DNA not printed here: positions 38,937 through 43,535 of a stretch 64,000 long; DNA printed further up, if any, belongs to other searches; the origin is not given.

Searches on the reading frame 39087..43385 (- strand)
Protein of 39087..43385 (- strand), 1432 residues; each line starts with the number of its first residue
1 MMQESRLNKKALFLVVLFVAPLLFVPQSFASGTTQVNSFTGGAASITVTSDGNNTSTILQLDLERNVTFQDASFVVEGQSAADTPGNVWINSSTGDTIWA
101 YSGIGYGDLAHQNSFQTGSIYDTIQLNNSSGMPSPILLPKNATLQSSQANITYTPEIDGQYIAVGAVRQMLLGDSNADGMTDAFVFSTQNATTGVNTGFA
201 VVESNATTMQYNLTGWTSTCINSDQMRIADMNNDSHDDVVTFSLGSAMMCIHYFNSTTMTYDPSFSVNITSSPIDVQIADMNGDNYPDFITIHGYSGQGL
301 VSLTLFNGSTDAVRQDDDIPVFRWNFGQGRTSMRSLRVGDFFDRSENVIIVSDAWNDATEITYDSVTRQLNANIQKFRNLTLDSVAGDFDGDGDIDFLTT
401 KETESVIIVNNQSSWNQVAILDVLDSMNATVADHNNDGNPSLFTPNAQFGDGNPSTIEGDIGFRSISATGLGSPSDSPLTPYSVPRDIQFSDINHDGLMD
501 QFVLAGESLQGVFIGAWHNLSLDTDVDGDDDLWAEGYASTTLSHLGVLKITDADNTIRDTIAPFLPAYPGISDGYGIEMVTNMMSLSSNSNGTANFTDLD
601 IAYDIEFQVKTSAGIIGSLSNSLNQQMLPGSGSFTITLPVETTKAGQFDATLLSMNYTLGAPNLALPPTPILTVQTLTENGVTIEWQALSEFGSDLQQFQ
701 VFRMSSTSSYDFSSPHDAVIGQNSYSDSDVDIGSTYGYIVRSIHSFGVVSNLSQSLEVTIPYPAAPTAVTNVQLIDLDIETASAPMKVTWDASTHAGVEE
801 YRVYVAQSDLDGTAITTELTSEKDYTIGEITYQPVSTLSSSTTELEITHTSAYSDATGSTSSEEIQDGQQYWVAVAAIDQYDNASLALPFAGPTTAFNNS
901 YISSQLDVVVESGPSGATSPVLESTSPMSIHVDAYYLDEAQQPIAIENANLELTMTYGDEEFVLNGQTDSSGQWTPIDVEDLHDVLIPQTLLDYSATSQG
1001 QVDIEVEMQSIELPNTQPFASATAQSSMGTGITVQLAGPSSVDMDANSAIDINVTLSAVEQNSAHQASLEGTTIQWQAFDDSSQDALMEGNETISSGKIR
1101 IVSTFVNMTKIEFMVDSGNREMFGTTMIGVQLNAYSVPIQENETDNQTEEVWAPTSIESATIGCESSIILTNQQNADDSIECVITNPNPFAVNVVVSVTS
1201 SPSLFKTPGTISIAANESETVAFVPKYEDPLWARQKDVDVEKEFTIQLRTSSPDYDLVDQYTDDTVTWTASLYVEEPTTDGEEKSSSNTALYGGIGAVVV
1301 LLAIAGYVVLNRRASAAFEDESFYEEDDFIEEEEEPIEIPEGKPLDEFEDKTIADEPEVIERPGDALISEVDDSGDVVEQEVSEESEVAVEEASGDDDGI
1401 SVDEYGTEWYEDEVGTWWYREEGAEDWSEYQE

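Call 62: search_protein_families(library=pfam, proteins=[window:39087-43385:-], max_evalue=0.00001)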
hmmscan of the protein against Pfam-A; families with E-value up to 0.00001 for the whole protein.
window:39087-43385:- (1432 aa): 1 family
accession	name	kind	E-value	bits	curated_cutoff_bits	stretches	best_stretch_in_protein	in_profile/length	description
PF13517.12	FG-GAP_3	-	4.5e-10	40.4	26.9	0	230-290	1-60/61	FG-GAP-like repeat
